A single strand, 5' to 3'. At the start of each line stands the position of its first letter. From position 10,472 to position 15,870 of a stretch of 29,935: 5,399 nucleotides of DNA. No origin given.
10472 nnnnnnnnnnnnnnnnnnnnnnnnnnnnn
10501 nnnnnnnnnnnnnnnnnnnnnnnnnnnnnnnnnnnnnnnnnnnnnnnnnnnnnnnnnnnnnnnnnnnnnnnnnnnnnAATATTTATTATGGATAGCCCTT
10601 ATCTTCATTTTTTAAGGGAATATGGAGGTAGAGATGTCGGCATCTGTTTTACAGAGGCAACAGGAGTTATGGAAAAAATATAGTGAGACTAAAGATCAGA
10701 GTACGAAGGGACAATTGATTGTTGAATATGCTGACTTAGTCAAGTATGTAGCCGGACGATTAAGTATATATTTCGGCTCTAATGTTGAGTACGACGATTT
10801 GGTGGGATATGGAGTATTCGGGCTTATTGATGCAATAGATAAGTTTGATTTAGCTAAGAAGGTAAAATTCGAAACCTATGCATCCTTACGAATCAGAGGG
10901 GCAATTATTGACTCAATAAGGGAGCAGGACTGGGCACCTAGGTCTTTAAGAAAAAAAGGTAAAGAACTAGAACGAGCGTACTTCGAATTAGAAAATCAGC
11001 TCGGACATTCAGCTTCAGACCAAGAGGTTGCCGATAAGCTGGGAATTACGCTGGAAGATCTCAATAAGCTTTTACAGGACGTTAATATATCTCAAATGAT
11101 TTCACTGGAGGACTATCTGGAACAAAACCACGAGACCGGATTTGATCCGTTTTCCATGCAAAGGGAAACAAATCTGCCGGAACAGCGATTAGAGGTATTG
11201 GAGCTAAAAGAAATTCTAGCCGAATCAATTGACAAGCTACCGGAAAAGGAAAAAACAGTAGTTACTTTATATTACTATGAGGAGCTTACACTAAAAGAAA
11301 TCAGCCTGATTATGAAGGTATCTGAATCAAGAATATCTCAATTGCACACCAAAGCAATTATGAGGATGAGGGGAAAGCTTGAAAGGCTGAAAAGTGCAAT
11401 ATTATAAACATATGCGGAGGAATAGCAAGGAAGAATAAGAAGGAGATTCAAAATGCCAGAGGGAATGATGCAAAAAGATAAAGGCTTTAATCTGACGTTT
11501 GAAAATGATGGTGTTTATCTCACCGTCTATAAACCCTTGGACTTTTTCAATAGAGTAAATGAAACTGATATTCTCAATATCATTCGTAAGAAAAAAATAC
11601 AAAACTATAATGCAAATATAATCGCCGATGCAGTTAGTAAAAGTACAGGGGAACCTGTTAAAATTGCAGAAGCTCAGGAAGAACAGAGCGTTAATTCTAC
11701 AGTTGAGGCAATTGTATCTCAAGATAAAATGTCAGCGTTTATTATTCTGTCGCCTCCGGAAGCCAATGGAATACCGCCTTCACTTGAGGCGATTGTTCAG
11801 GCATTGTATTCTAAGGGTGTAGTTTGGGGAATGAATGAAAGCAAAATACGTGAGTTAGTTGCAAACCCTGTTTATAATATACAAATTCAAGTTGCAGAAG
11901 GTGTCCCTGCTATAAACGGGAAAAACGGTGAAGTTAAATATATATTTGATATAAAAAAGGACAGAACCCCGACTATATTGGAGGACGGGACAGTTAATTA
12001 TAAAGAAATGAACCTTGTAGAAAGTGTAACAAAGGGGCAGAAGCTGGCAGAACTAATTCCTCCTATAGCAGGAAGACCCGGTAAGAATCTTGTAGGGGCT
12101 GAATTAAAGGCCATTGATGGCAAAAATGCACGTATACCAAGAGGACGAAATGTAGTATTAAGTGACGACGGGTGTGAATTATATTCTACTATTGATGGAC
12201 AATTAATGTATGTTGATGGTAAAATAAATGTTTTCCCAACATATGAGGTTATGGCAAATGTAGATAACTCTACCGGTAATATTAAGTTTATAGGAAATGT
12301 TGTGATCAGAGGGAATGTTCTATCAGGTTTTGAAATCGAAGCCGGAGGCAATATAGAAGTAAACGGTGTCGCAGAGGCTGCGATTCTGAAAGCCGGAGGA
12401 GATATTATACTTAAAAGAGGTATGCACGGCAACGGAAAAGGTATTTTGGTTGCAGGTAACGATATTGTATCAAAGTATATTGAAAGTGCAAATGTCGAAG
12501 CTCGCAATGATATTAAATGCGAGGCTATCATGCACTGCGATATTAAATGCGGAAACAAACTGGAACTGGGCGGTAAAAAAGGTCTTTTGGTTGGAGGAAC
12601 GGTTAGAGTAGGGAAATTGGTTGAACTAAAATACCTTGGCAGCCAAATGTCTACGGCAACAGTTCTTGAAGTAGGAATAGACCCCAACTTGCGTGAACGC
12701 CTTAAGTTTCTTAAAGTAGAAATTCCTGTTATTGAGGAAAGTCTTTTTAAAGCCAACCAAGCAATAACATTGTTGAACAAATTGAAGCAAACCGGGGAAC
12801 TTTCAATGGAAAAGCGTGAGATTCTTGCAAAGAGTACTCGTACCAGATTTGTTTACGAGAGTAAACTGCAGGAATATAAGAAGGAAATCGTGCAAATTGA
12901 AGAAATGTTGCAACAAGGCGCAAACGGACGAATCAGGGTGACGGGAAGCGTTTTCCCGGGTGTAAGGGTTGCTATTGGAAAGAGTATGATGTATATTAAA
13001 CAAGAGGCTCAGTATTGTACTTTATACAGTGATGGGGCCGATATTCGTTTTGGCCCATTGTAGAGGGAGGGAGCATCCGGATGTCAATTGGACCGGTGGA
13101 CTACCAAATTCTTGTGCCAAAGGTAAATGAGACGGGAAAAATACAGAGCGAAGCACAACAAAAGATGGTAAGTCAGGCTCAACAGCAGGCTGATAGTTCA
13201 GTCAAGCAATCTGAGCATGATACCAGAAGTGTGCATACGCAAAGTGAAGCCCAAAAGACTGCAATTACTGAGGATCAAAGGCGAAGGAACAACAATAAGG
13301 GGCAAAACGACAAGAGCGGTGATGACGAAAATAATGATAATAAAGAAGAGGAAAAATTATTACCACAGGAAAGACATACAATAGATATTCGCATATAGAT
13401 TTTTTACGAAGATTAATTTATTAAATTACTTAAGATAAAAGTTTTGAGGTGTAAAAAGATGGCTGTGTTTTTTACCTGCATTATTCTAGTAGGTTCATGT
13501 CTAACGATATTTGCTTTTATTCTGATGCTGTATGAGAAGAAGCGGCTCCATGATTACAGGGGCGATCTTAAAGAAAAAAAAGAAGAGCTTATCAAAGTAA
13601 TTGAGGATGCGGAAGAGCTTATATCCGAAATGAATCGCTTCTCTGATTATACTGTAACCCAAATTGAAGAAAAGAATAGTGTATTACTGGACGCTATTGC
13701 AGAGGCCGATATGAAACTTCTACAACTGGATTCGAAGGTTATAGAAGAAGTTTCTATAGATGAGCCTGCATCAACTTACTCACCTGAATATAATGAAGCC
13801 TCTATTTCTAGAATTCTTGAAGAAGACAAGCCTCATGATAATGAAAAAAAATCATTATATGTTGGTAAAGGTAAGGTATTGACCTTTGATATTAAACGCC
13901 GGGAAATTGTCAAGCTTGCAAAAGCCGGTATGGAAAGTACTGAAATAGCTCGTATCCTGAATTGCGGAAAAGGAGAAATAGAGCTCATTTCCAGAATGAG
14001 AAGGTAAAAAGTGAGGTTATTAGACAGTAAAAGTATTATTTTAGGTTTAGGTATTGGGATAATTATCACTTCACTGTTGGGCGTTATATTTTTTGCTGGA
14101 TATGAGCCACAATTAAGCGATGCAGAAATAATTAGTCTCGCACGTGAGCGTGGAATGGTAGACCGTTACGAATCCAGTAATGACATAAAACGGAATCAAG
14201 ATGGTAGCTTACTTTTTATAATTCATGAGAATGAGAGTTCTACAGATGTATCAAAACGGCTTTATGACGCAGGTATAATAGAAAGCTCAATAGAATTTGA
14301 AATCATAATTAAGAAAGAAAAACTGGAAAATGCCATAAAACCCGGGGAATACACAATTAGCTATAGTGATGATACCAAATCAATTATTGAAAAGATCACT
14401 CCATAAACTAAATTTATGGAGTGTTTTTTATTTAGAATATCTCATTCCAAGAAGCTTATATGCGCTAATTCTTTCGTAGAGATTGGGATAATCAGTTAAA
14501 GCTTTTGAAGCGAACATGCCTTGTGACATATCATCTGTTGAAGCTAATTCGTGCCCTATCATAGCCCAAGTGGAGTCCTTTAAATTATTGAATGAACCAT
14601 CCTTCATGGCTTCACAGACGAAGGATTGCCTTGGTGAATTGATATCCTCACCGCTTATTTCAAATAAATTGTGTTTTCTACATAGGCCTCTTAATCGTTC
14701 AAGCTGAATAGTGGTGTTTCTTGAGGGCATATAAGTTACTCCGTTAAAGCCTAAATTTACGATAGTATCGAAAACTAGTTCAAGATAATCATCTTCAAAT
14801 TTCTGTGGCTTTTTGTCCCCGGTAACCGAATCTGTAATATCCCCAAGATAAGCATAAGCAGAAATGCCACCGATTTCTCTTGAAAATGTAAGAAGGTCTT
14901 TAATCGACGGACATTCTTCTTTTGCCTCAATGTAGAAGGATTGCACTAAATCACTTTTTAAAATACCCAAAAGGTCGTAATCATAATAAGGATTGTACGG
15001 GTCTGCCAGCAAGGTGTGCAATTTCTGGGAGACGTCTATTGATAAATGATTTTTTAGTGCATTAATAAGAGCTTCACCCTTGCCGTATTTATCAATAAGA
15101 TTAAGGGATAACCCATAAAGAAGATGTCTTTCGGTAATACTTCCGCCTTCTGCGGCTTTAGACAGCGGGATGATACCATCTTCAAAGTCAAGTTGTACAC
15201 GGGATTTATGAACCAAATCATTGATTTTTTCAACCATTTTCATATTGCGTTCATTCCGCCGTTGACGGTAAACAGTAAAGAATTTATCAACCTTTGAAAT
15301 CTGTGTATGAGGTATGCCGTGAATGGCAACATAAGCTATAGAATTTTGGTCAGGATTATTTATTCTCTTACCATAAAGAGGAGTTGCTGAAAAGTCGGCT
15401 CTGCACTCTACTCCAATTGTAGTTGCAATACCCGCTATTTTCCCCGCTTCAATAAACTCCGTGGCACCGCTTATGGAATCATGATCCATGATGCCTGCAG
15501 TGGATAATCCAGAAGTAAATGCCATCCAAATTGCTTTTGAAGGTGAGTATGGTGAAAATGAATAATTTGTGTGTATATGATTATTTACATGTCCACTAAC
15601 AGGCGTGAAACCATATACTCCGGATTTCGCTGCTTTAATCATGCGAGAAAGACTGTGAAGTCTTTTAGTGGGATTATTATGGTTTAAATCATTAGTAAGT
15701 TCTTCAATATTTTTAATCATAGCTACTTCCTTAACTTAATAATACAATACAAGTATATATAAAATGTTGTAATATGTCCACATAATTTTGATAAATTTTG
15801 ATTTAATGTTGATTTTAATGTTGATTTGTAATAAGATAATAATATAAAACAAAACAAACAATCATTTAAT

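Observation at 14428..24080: Candidate undescribed pathway: lipoate/ThDP dehydrogenase complex embedded in a ketose/polyol-phosphate regulon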

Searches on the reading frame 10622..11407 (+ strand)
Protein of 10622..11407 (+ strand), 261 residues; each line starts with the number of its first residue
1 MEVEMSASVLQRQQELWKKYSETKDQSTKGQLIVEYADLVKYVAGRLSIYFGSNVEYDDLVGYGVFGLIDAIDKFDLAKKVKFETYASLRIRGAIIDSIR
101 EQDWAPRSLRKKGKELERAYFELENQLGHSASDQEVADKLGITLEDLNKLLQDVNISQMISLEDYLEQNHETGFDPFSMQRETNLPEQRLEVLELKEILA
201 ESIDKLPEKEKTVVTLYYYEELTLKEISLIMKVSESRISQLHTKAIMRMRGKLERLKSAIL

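Call 6: search_protein_families(library=pfam, proteins=[window:10622-11407:+])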
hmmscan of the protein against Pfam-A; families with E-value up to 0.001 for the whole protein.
window:10622-11407:+ (261 aa): 4 families
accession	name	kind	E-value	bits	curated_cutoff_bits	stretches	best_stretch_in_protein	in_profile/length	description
PF04545.22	Sigma70_r4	-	3.7e-19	68.4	24.1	1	203-250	2-49/50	Sigma-70, region 4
PF04542.20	Sigma70_r2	-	6.7e-16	58.3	24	1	32-104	1-70/71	Sigma-70 region 2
PF08281.18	Sigma70_r4_2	-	1.5e-10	41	25.7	1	197-248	2-53/54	Sigma-70, region 4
PF04539.22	Sigma70_r3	-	1.7e-08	34.9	25.3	1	113-171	3-61/78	Sigma-70 region 3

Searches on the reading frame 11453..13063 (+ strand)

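Call 6: search_protein_families(library=pfam, proteins=[window:11453-13063:+])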
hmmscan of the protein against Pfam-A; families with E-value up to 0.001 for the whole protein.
window:11453-13063:+ (536 aa): 2 families
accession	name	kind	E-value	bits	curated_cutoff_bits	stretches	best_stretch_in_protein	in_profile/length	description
PF03961.19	FapA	-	2.8e-75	253.9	31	1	262-530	1-271/272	Flagellar Assembly Protein A beta solenoid domain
PF20250.3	FapA_N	-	2.2e-47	161.1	27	1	85-255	2-177/178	Flagellar Assembly Protein A N-terminal region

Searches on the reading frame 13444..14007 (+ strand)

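Call 6: search_protein_families(library=pfam, proteins=[window:13444-14007:+])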
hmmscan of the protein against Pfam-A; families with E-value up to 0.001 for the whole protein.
window:13444-14007:+ (187 aa): 1 family
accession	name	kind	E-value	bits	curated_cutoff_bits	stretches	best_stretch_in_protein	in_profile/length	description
PF19610.4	DUF6115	-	1.7e-07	32.1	27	1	62-182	6-130/134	Family of unknown function (DUF6115)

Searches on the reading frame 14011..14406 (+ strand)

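Call 6: search_protein_families(library=pfam, proteins=[window:14011-14406:+])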
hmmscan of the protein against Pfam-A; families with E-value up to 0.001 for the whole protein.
window:14011-14406:+ (131 aa): 1 family
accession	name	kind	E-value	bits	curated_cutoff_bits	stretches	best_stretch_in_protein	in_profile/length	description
PF02618.21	YceG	-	4.7e-07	30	32.4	1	70-130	2-62/275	YceG-like family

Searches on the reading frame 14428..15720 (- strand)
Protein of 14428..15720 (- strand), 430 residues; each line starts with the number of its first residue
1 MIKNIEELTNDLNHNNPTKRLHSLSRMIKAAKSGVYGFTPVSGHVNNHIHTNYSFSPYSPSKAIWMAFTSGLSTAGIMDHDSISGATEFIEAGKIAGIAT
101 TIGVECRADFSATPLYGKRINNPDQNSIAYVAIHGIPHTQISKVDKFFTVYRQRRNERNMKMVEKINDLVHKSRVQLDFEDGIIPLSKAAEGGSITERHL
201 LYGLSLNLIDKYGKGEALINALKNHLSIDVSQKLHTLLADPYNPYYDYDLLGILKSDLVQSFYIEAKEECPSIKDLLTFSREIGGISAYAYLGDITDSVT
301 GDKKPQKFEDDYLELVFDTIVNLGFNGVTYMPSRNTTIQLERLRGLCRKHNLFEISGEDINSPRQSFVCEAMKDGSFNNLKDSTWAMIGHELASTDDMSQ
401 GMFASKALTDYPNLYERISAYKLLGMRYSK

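Call 3: search_protein_families(library=pfam, proteins=[window:14428-15720:-])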
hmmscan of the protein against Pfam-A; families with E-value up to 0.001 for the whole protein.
window:14428-15720:- (430 aa): 1 family
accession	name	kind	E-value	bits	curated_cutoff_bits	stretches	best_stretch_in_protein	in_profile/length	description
PF02811.25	PHP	-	4.8e-07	30.7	26.4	1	48-149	3-71/164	PHP domain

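Call 4: search_protein_families(library=ncbifam, proteins=[window:14428-15720:-])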
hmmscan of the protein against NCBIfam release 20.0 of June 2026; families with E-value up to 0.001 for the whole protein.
window:14428-15720:- (430 aa): 1 family
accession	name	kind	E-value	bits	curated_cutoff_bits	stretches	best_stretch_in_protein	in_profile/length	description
NF041577.1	nside_bi_sphtase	equivalog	4.1e-05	22.9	400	1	45-114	4-73/276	3',5'-nucleoside bisphosphate phosphatase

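Call 55: search_solved_structures(query=window:14428-15720:-, max_evalue=1)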
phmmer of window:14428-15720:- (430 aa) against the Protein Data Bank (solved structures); distinct sequences matched with E-value up to 1: 25.
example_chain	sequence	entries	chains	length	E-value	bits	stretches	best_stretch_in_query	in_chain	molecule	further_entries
3e0f_A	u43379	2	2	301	0.0017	20.4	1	40-108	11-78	Putative Metal-dependent Phosphoesterase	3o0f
5ma4_A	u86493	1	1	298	0.019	16.9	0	163-228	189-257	K7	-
5ma5_A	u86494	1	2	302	0.023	16.7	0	163-228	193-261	K11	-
5mak_A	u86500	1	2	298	0.057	15.4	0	180-228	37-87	R7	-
5ma3_A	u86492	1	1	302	0.064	15.2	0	180-228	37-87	R11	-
5ma9_A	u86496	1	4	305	0.067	15.2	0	180-228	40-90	R11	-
7pu7_A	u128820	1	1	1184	0.076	15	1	40-106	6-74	DNA polymerase III subunit alpha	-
5cer_B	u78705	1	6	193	0.082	14.9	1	163-234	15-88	Bd3460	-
6ar6_B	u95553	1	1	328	0.088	14.8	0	171-215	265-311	DLD-4 darpin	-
5cea_A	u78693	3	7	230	0.098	14.6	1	163-234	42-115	Bd3460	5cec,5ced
5lew_A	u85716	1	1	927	0.12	14.3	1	44-106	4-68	DNA polymerase III subunit alpha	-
9kbu_A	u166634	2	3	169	0.12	14.3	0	169-218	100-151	Ankyrin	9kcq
5ooy_A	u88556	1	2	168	0.19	13.7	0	181-216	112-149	DARPin VHAH-1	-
4f6r_D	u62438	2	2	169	0.23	13.4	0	181-218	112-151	Designed ankyrin repeat protein (DARPIN) D2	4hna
2cqh_A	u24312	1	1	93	0.24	13.3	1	290-351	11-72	IGF-II mRNA-binding protein 2 isoform a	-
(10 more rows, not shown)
